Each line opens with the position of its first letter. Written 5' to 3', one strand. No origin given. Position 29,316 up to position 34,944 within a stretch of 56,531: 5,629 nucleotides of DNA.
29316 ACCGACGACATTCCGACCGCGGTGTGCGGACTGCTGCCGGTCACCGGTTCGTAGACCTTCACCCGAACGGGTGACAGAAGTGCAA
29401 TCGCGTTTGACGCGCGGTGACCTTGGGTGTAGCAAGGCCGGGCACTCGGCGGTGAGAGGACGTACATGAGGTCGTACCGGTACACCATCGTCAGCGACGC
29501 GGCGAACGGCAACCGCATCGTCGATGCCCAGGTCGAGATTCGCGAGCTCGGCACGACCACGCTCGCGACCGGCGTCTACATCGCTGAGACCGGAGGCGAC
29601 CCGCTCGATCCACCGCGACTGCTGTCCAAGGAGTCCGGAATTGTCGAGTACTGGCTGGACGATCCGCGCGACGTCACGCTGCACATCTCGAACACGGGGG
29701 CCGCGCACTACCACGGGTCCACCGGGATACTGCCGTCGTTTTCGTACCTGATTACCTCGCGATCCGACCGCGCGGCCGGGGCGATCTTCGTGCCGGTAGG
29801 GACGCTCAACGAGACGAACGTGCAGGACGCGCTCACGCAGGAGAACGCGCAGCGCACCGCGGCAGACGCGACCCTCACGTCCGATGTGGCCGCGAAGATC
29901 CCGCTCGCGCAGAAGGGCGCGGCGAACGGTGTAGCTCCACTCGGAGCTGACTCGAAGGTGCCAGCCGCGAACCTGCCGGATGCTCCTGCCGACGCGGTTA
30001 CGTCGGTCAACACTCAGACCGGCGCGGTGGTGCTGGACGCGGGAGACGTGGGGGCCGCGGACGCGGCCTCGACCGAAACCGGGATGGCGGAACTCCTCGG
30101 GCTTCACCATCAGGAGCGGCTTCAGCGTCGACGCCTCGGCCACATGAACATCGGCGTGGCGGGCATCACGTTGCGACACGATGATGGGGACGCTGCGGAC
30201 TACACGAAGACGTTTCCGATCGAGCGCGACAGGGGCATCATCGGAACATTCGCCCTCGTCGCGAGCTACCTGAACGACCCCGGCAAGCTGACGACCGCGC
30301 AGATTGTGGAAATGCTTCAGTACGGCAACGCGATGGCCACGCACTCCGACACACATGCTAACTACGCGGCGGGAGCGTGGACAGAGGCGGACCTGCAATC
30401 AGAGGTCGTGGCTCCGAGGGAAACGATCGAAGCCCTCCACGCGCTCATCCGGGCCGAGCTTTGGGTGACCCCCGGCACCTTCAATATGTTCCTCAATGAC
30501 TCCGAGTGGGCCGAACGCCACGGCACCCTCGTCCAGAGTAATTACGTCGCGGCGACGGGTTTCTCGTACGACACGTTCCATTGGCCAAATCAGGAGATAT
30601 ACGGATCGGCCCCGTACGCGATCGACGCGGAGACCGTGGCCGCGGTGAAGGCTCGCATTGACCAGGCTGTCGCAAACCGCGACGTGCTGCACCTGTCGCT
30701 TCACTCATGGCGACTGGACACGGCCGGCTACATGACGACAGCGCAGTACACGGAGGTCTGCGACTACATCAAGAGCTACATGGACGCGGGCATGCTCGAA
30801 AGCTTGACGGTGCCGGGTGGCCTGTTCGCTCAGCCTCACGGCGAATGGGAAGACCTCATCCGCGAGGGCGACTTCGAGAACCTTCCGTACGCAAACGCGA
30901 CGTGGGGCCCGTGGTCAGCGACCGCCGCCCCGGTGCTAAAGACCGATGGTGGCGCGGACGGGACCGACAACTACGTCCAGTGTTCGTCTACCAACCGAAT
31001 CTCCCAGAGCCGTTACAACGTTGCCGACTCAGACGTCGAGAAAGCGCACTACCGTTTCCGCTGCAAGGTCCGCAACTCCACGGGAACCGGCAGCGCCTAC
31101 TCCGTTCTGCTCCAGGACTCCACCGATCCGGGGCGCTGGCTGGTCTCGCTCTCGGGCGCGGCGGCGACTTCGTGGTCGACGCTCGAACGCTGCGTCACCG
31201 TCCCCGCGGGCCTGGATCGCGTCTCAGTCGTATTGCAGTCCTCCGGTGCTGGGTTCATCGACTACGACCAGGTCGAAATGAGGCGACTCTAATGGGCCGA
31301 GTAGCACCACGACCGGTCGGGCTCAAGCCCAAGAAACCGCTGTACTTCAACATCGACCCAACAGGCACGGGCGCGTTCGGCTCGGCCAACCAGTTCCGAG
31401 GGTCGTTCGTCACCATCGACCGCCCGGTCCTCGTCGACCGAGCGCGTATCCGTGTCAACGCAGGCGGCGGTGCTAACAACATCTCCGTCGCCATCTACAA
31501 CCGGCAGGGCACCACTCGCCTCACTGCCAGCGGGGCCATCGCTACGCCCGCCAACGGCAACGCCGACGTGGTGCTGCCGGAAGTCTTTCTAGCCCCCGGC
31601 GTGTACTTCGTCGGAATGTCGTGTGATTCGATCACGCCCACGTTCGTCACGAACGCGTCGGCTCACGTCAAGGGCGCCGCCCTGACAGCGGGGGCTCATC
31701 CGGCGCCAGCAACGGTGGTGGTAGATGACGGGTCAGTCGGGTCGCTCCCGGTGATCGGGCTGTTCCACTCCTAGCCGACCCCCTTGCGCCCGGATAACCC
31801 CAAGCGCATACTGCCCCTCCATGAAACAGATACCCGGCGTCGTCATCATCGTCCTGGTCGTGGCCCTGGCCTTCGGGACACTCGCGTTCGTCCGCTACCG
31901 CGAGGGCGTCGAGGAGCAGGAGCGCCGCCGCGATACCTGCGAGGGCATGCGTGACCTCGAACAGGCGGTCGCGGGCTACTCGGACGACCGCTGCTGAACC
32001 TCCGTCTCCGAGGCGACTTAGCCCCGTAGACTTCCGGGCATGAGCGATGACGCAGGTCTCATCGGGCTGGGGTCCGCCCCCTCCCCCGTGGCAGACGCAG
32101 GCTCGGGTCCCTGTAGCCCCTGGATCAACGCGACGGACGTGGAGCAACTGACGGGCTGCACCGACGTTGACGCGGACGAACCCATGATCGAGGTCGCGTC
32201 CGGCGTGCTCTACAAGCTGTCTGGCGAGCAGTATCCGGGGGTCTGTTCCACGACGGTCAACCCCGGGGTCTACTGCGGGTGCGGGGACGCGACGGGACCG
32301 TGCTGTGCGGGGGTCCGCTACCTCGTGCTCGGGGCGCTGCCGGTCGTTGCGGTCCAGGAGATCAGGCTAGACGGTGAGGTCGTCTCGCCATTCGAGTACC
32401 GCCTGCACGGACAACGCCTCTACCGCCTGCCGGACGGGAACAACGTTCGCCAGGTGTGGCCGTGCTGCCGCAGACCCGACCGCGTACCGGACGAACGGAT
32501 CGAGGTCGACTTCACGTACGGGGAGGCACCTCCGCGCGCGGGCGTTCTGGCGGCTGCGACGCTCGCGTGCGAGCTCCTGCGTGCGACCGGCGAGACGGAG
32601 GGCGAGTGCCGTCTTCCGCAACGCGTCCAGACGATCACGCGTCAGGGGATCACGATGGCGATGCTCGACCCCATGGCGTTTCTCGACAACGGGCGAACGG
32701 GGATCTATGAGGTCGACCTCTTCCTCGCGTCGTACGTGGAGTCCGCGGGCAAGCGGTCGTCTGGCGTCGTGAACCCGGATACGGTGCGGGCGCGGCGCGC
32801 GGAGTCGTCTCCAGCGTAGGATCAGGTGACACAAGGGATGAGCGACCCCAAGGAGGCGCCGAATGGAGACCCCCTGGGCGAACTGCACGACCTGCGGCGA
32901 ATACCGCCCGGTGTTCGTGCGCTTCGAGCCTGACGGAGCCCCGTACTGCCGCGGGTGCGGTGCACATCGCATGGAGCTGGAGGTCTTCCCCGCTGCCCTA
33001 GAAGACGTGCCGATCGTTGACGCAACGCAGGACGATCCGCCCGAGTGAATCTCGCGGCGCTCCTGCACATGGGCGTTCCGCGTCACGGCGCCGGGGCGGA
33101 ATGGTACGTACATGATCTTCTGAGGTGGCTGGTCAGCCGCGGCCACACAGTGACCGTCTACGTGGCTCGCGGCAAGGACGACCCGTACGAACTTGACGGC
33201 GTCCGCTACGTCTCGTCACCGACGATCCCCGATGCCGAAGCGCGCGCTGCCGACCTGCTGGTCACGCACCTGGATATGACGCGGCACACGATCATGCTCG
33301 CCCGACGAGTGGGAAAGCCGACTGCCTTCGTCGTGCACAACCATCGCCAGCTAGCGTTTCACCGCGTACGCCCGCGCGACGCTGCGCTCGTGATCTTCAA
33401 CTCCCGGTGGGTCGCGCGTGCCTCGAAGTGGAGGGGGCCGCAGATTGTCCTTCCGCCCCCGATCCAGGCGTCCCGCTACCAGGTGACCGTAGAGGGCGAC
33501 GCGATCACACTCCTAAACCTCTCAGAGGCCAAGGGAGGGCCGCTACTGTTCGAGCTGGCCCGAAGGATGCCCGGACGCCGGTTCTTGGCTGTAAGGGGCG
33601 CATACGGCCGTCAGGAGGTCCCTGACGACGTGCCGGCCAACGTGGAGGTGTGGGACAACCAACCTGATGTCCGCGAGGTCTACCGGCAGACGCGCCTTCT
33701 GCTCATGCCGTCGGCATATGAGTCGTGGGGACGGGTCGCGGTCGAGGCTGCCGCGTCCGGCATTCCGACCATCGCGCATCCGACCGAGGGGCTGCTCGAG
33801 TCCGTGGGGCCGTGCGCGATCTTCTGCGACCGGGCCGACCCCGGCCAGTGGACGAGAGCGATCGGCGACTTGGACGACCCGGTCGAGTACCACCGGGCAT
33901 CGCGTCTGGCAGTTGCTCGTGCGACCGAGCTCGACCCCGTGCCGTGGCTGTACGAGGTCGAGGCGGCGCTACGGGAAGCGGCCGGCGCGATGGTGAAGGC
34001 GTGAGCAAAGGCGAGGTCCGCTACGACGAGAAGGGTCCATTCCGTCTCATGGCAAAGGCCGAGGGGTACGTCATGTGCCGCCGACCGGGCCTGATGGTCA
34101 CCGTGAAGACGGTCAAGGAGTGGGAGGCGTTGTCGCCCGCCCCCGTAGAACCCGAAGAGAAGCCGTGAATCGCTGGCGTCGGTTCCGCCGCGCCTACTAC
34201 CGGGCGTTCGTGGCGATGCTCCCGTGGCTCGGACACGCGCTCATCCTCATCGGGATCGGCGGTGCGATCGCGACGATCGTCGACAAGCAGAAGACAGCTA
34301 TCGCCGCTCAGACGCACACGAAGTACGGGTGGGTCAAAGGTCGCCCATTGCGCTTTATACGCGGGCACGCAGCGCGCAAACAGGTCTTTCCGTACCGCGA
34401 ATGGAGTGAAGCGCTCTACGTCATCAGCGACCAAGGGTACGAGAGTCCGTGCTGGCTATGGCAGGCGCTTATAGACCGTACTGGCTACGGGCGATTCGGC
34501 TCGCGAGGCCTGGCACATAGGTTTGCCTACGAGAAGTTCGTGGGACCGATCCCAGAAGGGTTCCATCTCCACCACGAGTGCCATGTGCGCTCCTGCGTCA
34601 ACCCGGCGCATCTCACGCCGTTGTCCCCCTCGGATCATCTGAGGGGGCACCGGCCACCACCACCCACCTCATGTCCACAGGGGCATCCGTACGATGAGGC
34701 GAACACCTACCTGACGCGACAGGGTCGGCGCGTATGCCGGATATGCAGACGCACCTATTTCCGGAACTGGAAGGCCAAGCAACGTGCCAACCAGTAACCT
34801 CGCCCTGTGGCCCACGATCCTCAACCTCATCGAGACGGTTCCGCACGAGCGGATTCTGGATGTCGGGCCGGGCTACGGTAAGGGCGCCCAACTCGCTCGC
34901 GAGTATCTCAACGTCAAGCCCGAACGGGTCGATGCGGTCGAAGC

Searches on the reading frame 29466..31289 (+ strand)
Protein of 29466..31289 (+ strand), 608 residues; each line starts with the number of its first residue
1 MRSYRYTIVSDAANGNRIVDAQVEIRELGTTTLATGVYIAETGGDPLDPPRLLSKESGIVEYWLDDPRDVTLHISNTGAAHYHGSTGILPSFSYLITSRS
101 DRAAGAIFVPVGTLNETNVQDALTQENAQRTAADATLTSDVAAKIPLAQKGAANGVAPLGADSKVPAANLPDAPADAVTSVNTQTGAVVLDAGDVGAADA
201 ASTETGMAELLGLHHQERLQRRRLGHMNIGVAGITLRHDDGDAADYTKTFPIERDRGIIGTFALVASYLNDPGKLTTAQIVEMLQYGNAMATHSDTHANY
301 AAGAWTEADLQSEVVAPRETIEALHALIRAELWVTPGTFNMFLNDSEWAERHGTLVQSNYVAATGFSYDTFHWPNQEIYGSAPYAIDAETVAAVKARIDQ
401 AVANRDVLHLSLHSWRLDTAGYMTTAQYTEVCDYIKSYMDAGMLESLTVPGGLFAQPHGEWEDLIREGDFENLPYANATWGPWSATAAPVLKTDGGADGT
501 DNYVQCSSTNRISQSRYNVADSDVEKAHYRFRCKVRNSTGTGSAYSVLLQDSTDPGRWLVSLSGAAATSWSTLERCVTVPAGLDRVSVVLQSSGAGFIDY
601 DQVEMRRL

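Call 28: search_protein_families(library=phrogs, proteins=[window:29466-31289:+], max_evalue=0.001)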
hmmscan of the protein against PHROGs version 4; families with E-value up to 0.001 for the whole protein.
window:29466-31289:+ (608 aa): 12 families
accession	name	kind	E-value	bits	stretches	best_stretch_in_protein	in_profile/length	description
phrog_11373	-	tail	4.4e-24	85.5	1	200-470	904-1191/1318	tail protein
phrog_27703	-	unknown function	1.5e-11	44.3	1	135-202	269-335/665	-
phrog_1446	-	tail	1.2e-08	35.8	1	116-178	46-108/251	minor tail protein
phrog_14726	-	tail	1.5e-07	31.6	1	131-204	226-301/537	tail fiber protein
phrog_7765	-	unknown function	7.7e-07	28.8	1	133-204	267-337/578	-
phrog_3493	-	tail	1.5e-05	25.1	1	144-196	474-523/768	minor tail protein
phrog_5596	-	unknown function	1.9e-05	24.6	1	119-173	18-72/451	-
phrog_28171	-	unknown function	2.3e-05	24.2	0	128-174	95-142/476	-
phrog_2824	-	head and packaging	3.8e-05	22.8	1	175-213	323-360/1151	virion structural protein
phrog_4013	-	unknown function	0.0001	22.1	0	134-175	431-472/659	-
phrog_26941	-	tail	0.00045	20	1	152-206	333-389/603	tail protein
phrog_7389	-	tail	0.00059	19.5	1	140-182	429-471/732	tail fiber protein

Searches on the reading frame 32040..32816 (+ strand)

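Call 29: search_protein_families(library=phrogs, proteins=[window:32040-32816:+], max_evalue=0.001)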
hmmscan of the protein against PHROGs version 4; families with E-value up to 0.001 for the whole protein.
window:32040-32816:+ (259 aa): 2 families
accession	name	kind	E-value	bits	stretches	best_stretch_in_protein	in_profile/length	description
phrog_783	-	connector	1.9e-39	136.5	1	78-253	85-253/254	head-tail adaptor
phrog_442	-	connector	3e-06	27.8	1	87-187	138-228/270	head-tail adaptor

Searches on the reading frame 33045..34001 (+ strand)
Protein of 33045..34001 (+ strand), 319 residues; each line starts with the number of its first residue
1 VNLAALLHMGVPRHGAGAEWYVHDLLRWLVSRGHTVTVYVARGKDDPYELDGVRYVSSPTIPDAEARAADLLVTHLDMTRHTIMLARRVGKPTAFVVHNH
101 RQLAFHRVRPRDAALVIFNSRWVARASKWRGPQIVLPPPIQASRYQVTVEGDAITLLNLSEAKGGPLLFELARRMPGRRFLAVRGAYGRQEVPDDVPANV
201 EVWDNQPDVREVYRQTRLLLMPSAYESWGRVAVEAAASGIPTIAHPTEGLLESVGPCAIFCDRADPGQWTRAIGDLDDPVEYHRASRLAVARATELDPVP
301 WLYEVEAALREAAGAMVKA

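Call 29: search_protein_families(library=phrogs, proteins=[window:33045-34001:+], max_evalue=0.001)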
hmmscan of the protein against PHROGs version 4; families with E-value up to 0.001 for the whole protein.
window:33045-34001:+ (319 aa): 2 families
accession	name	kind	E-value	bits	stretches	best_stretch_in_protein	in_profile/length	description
phrog_26352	-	unknown function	1.8e-79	268.1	1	2-307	9-330/346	-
phrog_2170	-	moron, auxiliary metabolic gene and host takeover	3.1e-07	30.8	1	163-257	192-296/374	glycosyltransferase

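Call 79: search_protein_families(library=pfam, proteins=[window:33045-34001:+], max_evalue=0.01)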
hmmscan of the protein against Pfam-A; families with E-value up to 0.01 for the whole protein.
window:33045-34001:+ (319 aa): 5 families
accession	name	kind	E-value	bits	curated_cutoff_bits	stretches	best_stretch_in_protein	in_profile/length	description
PF13692.12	Glyco_trans_1_4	-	4.8e-12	46.8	27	1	195-276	56-139/142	Glycosyl transferases group 1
PF00534.26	Glycos_transf_1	-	1.1e-11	45.1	26.4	1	197-274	72-153/172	Glycosyl transferases group 1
PF13439.12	Glyco_transf_4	-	3.5e-07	30.8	28.5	1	17-126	3-147/170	Glycosyltransferase Family 4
PF20706.3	GT4-conflict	-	7.4e-07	28.9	26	1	205-252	271-318/385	Family 4 Glycosyltransferase in conflict systems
PF13579.12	Glyco_trans_4_4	-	0.00017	22.4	29.7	1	17-124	2-126/158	Glycosyl transferase 4-like domain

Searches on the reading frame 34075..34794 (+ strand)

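Call 29: search_protein_families(library=phrogs, proteins=[window:34075-34794:+], max_evalue=0.001)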
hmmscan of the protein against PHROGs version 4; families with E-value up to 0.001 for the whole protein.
window:34075-34794:+ (240 aa): 9 families
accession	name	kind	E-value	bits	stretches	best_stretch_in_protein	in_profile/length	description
phrog_826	-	DNA, RNA and nucleotide metabolism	4.1e-42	145.7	1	102-239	61-209/281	HNH endonuclease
phrog_3593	-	DNA, RNA and nucleotide metabolism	2.5e-21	77.3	1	112-181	57-129/210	HNH endonuclease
phrog_1492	-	DNA, RNA and nucleotide metabolism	1.5e-19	71.5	1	143-238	110-213/414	HNH endonuclease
phrog_1872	-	DNA, RNA and nucleotide metabolism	1.3e-17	65.2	1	111-191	20-108/166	endonuclease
phrog_6254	-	DNA, RNA and nucleotide metabolism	4.9e-13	50.6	1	123-182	11-76/154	HNH endonuclease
phrog_59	-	DNA, RNA and nucleotide metabolism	3.9e-08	34.1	1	126-190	158-233/423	HNH endonuclease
phrog_4842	-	DNA, RNA and nucleotide metabolism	6.1e-08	33.6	1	118-181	69-136/154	HNH endonuclease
phrog_928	-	unknown function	0.00011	23.3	1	198-238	141-182/187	-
phrog_15471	-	DNA, RNA and nucleotide metabolism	0.00018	22.4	1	147-231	34-115/183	HNH endonuclease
